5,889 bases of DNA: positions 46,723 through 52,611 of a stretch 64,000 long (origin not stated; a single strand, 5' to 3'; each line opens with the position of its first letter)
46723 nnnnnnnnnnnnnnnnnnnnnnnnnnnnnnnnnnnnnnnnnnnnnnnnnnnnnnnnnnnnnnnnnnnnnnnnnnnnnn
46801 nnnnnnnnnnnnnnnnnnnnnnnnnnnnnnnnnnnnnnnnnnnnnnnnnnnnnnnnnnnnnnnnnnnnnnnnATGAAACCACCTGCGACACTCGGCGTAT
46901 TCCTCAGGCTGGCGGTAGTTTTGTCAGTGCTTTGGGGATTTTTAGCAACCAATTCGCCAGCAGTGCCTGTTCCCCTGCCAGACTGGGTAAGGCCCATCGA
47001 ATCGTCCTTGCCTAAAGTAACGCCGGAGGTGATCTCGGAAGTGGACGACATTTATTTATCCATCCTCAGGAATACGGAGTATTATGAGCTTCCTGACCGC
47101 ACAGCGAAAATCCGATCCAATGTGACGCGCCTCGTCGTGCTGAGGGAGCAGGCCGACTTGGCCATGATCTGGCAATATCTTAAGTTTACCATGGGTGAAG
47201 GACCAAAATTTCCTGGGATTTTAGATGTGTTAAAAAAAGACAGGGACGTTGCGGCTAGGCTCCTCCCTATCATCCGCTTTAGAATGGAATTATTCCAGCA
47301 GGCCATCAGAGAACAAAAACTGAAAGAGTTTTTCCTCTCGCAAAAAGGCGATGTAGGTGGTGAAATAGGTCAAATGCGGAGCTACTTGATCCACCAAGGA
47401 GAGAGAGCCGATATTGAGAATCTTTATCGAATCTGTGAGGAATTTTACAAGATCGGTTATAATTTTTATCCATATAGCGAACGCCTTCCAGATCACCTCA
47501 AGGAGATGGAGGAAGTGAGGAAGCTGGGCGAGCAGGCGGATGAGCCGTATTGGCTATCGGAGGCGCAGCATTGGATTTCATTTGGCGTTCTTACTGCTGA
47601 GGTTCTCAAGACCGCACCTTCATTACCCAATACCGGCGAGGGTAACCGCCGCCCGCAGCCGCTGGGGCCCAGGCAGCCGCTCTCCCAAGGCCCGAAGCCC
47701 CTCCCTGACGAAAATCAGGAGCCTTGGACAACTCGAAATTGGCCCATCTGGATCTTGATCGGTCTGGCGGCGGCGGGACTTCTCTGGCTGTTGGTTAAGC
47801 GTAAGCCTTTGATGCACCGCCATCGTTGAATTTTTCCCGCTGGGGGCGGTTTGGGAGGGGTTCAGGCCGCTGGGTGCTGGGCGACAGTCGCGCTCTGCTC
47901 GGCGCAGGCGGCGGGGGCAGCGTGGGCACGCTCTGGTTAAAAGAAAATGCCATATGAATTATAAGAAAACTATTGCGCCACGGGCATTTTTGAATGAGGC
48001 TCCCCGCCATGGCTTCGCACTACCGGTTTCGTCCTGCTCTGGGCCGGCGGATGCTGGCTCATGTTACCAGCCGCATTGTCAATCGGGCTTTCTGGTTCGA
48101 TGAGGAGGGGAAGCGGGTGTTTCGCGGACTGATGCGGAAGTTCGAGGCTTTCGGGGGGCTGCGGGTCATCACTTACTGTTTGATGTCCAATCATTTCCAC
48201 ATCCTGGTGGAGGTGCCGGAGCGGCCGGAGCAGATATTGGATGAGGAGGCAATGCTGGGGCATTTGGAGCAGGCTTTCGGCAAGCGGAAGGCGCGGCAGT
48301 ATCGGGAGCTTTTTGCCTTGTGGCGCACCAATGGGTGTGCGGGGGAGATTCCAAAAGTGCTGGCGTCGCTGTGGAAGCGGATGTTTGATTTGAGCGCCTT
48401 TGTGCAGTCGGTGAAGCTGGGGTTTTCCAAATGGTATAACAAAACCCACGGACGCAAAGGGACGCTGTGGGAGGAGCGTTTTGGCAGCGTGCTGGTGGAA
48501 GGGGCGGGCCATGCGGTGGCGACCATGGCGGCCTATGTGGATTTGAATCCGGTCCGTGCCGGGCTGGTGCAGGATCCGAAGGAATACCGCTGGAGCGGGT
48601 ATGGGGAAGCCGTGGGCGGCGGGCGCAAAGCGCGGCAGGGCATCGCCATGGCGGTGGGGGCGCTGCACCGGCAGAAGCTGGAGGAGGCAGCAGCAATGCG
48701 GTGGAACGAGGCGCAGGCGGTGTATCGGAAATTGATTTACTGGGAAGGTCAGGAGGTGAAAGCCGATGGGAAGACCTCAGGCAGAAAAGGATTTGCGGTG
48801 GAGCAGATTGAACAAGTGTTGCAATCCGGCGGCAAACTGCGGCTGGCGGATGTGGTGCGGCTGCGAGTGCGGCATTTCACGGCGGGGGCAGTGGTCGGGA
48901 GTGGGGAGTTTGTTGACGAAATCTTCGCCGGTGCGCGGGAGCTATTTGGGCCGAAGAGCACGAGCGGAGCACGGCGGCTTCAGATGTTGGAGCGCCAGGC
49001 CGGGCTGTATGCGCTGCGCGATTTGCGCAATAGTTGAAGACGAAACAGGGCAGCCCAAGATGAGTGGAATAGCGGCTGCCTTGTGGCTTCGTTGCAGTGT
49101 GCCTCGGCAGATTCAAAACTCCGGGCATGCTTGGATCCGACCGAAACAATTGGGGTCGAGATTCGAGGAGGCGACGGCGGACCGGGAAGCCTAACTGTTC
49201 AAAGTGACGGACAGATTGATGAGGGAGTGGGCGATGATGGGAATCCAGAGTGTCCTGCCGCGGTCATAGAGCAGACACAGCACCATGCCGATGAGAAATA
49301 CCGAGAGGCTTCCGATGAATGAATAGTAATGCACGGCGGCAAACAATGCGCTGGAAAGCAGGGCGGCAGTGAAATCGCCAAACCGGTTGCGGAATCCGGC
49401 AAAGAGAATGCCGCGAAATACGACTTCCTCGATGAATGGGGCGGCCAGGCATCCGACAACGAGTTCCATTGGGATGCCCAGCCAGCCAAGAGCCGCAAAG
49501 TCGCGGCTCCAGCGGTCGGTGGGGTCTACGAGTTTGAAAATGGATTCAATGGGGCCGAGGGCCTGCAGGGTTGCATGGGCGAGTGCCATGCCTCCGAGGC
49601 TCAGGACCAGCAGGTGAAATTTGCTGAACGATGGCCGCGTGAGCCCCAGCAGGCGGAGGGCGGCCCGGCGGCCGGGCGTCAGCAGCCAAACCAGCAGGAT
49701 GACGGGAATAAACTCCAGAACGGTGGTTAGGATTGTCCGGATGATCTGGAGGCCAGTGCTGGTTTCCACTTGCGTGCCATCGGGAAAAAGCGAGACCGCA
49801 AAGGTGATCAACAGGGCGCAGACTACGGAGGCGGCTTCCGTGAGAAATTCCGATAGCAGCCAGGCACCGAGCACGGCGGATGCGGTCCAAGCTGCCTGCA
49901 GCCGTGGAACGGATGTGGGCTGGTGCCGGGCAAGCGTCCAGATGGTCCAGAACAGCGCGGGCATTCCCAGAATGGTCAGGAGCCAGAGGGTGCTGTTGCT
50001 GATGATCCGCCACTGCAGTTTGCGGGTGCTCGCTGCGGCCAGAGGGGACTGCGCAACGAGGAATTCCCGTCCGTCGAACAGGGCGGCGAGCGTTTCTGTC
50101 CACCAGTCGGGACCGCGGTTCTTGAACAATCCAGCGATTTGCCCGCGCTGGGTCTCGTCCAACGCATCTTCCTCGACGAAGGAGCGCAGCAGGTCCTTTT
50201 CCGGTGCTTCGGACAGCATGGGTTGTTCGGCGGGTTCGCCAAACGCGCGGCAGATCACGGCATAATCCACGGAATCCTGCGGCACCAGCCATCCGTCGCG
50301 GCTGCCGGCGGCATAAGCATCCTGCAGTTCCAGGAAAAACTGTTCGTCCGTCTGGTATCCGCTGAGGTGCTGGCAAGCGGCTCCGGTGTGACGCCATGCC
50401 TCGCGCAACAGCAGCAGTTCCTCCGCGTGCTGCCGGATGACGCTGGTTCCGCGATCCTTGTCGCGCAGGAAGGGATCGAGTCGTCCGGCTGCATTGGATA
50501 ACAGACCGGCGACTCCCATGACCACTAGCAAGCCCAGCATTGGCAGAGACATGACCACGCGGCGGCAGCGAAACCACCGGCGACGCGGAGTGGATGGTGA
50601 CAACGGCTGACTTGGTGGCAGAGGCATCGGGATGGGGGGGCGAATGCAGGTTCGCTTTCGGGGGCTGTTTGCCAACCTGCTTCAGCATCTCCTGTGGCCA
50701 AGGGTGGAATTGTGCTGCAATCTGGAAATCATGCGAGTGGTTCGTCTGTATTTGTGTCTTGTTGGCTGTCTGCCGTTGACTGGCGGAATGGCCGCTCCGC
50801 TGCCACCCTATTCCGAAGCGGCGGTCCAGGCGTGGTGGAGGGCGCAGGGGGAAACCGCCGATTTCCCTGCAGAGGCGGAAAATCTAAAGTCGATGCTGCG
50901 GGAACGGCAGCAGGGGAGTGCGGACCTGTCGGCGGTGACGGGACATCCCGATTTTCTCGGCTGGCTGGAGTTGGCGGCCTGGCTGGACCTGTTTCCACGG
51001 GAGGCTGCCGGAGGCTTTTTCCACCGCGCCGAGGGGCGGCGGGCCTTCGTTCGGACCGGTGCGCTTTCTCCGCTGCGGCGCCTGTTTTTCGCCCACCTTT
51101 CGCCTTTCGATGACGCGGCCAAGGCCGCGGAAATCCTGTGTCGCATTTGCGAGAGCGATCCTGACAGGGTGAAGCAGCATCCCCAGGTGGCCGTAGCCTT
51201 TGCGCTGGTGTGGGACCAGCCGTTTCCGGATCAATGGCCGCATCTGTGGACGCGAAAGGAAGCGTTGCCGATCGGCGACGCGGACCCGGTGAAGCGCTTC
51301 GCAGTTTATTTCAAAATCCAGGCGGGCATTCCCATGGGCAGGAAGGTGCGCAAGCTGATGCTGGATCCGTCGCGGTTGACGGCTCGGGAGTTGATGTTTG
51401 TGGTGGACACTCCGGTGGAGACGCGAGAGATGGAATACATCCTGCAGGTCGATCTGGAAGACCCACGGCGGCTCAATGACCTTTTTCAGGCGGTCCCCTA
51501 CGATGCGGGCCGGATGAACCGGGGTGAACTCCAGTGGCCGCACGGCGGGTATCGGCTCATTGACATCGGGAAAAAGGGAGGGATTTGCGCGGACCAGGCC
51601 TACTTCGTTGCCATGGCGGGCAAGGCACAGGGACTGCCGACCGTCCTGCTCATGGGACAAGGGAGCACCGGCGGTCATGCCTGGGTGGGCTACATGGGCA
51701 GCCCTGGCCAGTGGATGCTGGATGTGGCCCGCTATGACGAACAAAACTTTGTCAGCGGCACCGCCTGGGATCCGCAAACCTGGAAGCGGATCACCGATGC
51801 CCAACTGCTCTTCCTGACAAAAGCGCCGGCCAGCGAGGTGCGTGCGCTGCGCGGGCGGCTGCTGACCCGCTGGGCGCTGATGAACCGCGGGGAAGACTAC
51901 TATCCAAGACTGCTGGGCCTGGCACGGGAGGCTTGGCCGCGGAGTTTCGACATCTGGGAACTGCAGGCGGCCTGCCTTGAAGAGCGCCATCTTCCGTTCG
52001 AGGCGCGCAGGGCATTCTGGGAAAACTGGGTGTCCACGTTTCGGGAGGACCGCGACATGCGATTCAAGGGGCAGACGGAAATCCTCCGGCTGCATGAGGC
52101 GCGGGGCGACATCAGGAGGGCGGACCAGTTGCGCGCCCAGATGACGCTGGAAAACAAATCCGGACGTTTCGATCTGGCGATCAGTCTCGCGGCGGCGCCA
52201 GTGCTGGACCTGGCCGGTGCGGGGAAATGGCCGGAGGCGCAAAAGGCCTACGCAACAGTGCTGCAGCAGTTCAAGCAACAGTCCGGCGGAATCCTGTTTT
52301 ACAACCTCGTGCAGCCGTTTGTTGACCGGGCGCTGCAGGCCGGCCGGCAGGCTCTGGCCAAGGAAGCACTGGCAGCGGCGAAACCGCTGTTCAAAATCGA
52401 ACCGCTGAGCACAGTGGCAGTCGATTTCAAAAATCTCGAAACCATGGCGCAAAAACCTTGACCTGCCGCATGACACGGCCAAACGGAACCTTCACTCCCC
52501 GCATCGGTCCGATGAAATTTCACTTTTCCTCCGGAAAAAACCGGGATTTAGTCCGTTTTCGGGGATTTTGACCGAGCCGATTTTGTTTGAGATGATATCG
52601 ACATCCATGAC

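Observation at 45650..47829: Abrupt GC drop over the 3' third of the 882-aa gene plus the downstream gene: polymorphic-toxin-like variable tip (HExxH) with partner protein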

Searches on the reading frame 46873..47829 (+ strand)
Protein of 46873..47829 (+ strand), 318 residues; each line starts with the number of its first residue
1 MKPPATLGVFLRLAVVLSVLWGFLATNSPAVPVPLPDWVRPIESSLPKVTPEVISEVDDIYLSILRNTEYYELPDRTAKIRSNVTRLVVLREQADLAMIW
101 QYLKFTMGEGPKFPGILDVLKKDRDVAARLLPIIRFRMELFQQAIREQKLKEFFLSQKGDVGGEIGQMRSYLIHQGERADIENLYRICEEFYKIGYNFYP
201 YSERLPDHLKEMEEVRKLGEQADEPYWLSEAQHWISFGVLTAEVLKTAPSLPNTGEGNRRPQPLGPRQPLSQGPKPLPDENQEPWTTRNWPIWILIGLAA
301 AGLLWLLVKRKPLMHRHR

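Call 3: search_protein_families(library=pfam, proteins=[window:46873-47829:+], max_evalue=0.1)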
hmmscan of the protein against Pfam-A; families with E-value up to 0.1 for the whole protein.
window:46873-47829:+ (318 aa): 0 families

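Call 4: search_protein_families(library=ncbifam, proteins=[window:46873-47829:+], max_evalue=0.1)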
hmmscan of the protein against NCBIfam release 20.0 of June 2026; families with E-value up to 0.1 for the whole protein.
window:46873-47829:+ (318 aa): 0 families

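Call 22: find_homologous_proteins(query=window:46873-47829:+, max_evalue=0.01)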
Query window:46873-47829:+ (318 aa): 6 proteins with E <= 0.01 among 3814 candidates.
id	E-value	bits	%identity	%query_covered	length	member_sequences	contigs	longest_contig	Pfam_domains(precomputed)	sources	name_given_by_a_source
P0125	4.8e-214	728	100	100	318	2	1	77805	-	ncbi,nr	ncbi:MAG: hypothetical protein KA004_05360 [Verrucomicrobiales bacterium]|nr:hypothetical protein [V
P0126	2.0e-165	568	81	100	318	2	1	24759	-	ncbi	-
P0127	5.4e-156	537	79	93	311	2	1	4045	-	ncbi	-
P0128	3.4e-60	222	45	92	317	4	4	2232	-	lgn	-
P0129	3.4e-54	202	43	94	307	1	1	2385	-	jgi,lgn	jgi:hypothetical protein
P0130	4.7e-49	185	40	95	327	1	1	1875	-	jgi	-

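Call 23: find_encoding_contigs(protein=P0126, flank=10000, max_places=3)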
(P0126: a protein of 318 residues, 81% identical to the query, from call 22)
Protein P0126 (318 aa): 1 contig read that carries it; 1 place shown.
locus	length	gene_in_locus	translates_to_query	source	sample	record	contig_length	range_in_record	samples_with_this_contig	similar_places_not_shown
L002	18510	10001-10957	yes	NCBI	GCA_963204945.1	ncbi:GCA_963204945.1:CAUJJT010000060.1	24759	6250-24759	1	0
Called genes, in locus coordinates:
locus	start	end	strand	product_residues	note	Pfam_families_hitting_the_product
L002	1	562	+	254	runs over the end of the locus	-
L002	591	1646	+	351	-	-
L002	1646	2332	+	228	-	-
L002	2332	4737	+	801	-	PF03958:Secretin_N, PF00263:Secretin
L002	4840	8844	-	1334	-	PF13472:Lipase_GDSL_2, PF23500:DUF7133, PF13646:HEAT_2 (weak)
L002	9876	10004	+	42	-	-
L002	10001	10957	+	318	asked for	-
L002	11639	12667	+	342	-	PF06723:MreB_Mbl, PF00022:Actin (weak), PF11104:PilM_2 (faint), PF00012:HSP70, PF14450:FtsA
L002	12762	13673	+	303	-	PF04085:MreC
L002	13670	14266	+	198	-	-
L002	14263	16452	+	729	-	PF03717:PBP_dimer, PF00905:Transpeptidase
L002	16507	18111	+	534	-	PF10150:RNase_E_G, PF20833:RNase_E_G_Thio (weak)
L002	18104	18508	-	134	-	?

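Call 24: find_encoding_contigs(protein=P0127, flank=10000, max_places=3)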
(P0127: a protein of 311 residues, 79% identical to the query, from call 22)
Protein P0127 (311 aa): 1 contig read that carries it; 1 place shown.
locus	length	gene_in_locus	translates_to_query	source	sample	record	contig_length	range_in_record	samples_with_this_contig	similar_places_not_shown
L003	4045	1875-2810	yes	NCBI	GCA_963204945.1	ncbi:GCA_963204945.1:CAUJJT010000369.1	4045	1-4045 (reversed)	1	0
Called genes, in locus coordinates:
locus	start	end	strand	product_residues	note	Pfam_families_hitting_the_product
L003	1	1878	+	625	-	?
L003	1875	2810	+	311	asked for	-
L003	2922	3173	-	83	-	-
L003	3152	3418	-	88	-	-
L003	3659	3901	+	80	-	-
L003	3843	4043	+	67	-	?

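Call 38: predict_structure(alignment_id=A2)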
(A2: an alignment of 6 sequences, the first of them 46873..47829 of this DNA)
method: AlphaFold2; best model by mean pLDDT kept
length: 318 residues; sequences in the alignment: 6
mean_pLDDT: 73.5   pTM: 0.63
mean pLDDT of the five models: 73.5, 70.6, 68.5, 68.1, 66.8
residues with pLDDT >= 90: 42; 70-90: 171; 50-70: 42; < 50: 63
segments of 3 or more residues with pLDDT < 50: 1-4, 6-8, 20-28, 250-265, 269-286, 288-290, 310-318
pLDDT, mean of each block of 10 residues (from residue 1): 47 57 47 79 83 87 84 84 88 87 85 75 82 93 93 87 88 90 92 77 87 79 77 87 71 36 45 39 45 68 66 40
secondary structure, 60 per line:
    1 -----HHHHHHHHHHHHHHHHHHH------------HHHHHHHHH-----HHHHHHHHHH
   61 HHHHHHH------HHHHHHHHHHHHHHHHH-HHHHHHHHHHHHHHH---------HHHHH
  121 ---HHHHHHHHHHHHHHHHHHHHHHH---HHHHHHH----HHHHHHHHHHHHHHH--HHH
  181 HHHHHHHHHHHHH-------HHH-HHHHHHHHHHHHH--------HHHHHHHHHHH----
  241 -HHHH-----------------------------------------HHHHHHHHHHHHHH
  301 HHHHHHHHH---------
elements in order: H6-24 H37-45 H51-67 H74-90 H92-106 H116-120 H124-146 H150-156 H161-175 H178-193 H205-217 H226-236 H242-245 H287-309

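Call 46: fold_search(model_id=the predicted structure, library=pdb)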
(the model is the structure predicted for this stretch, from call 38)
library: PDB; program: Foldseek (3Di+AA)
matches with E <= 10: 305; with E <= 0.001: 0
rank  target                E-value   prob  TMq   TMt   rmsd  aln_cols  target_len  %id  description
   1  8fiq_A                3.5e-01  0.51  0.21  0.33  14.9       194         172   12  Multi-state design of two-state switchable hinge proteins (released 2023-08-16)
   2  9qpq_I                4.8e-01  0.28  0.25  0.25  15.6       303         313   11  The structure of the COPI leaf bound to GOLPH3 (released 2025-10-22)
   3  8gaa_A                5.8e-01  0.16  0.17  0.22  14.8       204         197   15  C6HR1_4r: Extendable repeat protein hexamer (released 2023-08-30)
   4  3eiq_C                8.9e-01  0.10  0.13  0.14  25.0       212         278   11  Crystal structure of Pdcd4-eIF4A (released 2009-02-24)
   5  7ek1                  8.9e-01  0.07  0.11  0.11  29.9       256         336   14  Cryo-EM structure of VCCN1 in detergent (released 2022-04-06)
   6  5cwj                  9.3e-01  0.18  0.16  0.27  14.6       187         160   12  Crystal structure of de novo designed helical repeat protein DHR49 (released 2015-12-16)
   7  9gm7_D                1.0e+00  0.08  0.12  0.14  21.8       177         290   12  MukBEF in a nucleotide-bound state with open neck gate (monomer) (released 2025-03-26)
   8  4nqi_D                1.0e+00  0.03  0.08  0.10  26.4       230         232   12  Structure of the N-terminal I-BAR domain (1-259) of D.Discoideum IBARa (released 2014-02-05)
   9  5zwf_A                1.1e+00  0.10  0.16  0.20  17.4       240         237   11  Covalent bond formation between histidine of Vitamin D receptor (VDR) and a full agonist having a enone with a beta me (released 2018-07-18)
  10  3jv3_A                1.1e+00  0.05  0.12  0.13  21.8       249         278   16  Structure of SH3E-DH unit of murine intersectin-1L (released 2010-07-14)
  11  5h78_A                1.1e+00  0.21  0.17  0.25  15.8       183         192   12  Crystal structure of the PKA-DHR14 fusion protein (released 2017-06-28)
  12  1key_C                1.2e+00  0.13  0.16  0.22  17.4       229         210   10  Crystal Structure of Mouse Testis/Brain RNA-binding Protein (TB-RBP) (released 2002-07-03)
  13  9g6k_L4               1.2e+00  0.06  0.13  0.11  34.8       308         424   12  LSU structure derived from the LSU sample of the mitoribosome from T. gondii. (released 2024-12-11)
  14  7vg4_B                1.2e+00  0.05  0.12  0.15  19.4       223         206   12  10,5-methenyltetrahydrofolate cyclohydrolase from Methylobacterium extorquens AM1 strain (released 2022-07-06)
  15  3q7k_H                1.3e+00  0.05  0.12  0.14  22.1       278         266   12  Formate Channel FocA from Salmonella typhimurium (released 2011-04-27)
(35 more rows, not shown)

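Call 62: find_encoding_contigs(protein=P0129, flank=10000, max_places=3)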
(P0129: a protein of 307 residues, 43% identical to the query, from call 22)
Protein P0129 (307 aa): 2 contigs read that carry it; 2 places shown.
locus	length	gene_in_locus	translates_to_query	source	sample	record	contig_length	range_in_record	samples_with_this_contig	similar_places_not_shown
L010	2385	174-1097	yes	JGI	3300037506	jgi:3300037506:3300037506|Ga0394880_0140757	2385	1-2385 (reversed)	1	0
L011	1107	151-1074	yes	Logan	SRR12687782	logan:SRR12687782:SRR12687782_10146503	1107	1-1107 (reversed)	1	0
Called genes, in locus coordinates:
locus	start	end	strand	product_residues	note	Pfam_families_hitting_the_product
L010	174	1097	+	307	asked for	-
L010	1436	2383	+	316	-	?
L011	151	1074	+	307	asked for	-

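Call 63: find_encoding_contigs(protein=P0130, flank=10000, max_places=3)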
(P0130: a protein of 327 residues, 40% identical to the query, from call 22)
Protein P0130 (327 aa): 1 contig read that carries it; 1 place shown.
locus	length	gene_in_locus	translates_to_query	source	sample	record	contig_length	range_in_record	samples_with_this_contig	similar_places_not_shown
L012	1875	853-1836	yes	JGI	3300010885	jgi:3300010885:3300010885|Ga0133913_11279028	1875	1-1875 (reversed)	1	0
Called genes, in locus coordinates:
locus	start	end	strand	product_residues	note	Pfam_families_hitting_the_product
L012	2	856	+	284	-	?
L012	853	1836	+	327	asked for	-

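Call 86: search_protein_families(library=padloc, proteins=[window:46873-47829:+], max_evalue=0.01)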
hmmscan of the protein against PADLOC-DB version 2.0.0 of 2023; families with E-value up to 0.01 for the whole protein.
window:46873-47829:+ (318 aa): 0 families

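Call 87: search_protein_families(library=phrogs, proteins=[window:46873-47829:+], max_evalue=0.01)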
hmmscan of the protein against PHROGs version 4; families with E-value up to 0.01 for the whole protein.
window:46873-47829:+ (318 aa): 0 families

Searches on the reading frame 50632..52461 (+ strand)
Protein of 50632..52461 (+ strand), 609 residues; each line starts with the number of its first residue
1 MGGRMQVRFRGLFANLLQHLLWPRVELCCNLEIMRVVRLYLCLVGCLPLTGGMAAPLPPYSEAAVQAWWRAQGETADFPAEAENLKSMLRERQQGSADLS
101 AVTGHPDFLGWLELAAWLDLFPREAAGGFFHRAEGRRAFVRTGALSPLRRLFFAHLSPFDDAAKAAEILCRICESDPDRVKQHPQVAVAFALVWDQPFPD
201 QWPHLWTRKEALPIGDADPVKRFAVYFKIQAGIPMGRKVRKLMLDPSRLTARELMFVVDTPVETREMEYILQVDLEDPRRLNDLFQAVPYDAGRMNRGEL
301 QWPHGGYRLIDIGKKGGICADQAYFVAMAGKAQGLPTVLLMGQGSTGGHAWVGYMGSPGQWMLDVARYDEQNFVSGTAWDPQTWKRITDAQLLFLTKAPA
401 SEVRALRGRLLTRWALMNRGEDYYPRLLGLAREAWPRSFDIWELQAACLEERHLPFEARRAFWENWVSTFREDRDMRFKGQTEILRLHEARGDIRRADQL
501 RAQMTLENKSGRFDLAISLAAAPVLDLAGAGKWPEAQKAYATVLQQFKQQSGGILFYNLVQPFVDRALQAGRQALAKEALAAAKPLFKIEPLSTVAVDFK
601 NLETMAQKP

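Call 3: search_protein_families(library=pfam, proteins=[window:50632-52461:+], max_evalue=0.1)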
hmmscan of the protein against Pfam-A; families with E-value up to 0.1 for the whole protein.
window:50632-52461:+ (609 aa): 1 family
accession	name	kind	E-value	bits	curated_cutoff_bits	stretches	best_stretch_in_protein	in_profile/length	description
PF01841.26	Transglut_core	-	0.018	15.8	23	1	306-362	43-104/108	Transglutaminase-like superfamily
